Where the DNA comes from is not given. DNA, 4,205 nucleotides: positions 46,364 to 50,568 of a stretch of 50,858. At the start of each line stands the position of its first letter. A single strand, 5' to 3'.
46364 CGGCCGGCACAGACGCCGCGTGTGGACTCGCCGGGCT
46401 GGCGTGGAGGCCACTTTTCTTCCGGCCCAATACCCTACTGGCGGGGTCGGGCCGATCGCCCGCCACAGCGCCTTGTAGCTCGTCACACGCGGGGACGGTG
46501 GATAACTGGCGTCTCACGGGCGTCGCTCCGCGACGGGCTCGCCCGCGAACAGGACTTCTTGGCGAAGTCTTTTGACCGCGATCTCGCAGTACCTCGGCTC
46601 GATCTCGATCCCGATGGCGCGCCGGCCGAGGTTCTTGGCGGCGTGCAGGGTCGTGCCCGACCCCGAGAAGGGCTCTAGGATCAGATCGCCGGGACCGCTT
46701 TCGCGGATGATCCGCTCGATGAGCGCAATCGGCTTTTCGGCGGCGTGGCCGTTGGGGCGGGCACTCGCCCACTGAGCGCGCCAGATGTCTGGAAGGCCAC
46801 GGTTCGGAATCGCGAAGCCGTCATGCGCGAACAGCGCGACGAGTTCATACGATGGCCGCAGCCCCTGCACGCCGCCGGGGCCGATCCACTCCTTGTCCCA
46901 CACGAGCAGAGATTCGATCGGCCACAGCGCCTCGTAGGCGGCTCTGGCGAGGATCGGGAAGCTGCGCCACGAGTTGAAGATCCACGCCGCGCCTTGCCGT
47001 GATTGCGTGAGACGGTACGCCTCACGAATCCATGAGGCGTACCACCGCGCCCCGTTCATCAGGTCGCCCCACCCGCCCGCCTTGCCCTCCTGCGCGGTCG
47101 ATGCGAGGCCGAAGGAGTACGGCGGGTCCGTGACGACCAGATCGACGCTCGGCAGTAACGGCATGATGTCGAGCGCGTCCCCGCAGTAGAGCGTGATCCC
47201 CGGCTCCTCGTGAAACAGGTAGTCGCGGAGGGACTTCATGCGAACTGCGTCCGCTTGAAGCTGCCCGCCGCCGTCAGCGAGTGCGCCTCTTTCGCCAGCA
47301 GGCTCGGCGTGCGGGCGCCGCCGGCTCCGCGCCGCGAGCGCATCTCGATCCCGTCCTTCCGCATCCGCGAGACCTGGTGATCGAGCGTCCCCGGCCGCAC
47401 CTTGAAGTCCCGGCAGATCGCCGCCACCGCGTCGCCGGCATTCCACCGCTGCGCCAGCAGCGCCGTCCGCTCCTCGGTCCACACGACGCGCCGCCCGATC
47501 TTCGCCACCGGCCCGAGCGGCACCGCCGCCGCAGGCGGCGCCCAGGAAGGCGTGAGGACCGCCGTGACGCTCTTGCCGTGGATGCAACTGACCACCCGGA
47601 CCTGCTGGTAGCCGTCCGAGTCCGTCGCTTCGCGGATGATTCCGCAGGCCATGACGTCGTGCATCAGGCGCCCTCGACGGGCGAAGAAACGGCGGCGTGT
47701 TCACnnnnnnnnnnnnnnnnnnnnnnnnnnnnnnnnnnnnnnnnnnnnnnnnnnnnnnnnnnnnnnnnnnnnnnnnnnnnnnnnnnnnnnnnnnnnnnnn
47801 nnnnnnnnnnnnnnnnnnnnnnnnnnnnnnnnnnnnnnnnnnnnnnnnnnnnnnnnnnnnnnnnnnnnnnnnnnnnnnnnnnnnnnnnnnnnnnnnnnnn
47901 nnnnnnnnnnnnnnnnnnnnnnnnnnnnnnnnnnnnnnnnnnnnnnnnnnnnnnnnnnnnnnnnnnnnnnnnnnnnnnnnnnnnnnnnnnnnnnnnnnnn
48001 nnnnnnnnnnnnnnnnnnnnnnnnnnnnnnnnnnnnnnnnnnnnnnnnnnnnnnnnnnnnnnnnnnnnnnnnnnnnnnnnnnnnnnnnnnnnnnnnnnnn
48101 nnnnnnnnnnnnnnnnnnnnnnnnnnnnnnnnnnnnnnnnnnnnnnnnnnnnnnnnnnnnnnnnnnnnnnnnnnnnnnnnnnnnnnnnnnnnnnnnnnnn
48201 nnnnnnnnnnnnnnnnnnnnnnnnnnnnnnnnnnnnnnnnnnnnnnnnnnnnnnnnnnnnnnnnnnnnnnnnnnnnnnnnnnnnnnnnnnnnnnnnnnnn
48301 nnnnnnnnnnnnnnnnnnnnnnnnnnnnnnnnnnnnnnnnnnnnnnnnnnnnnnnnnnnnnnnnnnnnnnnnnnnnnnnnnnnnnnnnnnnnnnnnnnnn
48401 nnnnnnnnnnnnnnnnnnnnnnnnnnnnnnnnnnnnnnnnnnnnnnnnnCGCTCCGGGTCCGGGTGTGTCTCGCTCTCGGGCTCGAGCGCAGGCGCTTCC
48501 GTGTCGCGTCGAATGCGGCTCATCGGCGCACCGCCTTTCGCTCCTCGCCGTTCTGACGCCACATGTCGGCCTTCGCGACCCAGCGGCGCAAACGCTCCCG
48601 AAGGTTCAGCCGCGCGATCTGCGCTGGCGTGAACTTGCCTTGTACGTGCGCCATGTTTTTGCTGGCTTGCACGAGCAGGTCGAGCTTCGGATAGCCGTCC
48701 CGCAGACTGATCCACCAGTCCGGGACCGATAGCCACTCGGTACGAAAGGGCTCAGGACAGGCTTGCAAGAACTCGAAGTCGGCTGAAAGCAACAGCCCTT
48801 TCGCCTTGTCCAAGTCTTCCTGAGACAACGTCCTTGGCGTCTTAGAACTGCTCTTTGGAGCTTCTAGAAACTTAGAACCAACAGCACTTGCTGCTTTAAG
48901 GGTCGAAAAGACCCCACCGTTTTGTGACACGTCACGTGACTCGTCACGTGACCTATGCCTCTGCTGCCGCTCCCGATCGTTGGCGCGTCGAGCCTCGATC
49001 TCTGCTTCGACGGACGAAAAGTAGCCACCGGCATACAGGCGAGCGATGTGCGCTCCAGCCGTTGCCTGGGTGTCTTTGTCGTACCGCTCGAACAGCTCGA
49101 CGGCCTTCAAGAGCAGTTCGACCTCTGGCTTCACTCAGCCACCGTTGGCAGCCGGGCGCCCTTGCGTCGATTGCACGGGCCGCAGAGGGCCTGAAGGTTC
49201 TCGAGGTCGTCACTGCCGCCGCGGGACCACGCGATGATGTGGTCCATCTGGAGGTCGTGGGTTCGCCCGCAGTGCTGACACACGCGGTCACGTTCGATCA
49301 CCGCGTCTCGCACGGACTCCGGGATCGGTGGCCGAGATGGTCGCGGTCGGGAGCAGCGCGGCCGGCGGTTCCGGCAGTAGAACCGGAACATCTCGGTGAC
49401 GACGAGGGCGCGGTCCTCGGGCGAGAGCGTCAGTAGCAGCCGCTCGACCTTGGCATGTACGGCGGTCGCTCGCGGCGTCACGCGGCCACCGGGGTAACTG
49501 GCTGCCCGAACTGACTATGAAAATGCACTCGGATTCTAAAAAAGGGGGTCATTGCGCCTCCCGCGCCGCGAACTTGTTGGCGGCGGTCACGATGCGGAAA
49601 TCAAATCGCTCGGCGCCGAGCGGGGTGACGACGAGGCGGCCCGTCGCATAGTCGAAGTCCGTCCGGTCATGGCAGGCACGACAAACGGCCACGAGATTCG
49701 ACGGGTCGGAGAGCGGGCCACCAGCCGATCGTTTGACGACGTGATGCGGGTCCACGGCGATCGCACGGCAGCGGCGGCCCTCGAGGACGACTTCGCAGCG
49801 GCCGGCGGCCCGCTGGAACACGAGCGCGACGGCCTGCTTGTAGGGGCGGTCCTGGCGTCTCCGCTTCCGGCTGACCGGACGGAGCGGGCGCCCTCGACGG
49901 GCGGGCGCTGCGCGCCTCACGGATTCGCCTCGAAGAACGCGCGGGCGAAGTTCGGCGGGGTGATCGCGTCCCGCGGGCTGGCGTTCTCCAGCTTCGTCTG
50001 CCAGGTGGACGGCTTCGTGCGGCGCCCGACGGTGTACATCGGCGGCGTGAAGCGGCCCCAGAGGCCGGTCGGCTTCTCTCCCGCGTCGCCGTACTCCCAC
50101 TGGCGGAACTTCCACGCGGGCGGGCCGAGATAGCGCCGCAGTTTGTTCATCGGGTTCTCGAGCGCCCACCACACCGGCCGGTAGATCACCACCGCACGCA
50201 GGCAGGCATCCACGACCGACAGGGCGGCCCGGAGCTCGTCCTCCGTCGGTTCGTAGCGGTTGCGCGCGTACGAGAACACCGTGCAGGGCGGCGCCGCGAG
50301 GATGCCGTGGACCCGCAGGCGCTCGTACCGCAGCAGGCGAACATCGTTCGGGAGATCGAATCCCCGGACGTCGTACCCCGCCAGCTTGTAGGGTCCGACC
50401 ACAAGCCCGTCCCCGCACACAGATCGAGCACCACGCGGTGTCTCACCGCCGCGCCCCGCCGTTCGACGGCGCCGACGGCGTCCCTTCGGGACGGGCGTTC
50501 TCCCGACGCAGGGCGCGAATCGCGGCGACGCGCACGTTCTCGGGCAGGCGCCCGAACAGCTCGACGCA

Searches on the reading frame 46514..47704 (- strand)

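Call 64: search_protein_families(library=pfam, proteins=[window:46514-47704:-], max_evalue=0.01)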
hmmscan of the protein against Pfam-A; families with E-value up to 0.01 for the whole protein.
window:46514-47704:- (396 aa): 2 families
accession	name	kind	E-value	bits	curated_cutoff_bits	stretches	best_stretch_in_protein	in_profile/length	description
PF01555.25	N6_N4_Mtase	-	2.5e-31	109.8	26.7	1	187-378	1-221/221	DNA methylase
PF01170.24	UPF0020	-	0.00048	20.3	22.3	0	170-199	105-134/197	RMKL-like, methyltransferase domain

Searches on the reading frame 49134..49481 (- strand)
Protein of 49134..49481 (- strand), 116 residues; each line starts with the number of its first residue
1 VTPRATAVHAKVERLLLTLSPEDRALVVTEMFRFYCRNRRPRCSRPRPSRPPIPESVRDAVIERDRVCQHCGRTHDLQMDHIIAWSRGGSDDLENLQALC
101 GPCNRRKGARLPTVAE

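Call 104: search_protein_families(library=pfam, proteins=[window:49134-49481:-], max_evalue=0.001)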
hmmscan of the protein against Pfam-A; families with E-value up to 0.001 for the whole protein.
window:49134-49481:- (116 aa): 2 families
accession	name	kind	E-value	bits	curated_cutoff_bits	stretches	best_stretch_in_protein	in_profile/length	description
PF01844.29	HNH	-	9.7e-16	58.1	21.4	1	68-110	1-47/47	HNH endonuclease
PF14279.12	HNH_5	-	5.5e-12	45.9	27.5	1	68-112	1-48/56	HNH endonuclease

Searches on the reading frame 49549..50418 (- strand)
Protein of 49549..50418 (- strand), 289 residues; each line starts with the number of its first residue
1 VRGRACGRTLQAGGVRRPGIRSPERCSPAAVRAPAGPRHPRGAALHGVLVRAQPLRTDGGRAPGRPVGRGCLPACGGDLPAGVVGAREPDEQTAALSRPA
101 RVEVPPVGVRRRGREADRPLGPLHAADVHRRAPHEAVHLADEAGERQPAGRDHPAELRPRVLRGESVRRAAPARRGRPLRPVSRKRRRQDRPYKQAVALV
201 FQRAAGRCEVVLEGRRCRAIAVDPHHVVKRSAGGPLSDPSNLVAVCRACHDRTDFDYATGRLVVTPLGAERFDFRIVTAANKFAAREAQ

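Call 64: search_protein_families(library=pfam, proteins=[window:49549-50418:-], max_evalue=0.01)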
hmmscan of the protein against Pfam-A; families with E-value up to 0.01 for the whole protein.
window:49549-50418:- (289 aa): 1 family
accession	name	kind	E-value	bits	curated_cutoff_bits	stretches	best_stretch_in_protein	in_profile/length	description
PF01844.29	HNH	-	1.3e-05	25.7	21.4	1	225-252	17-43/47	HNH endonuclease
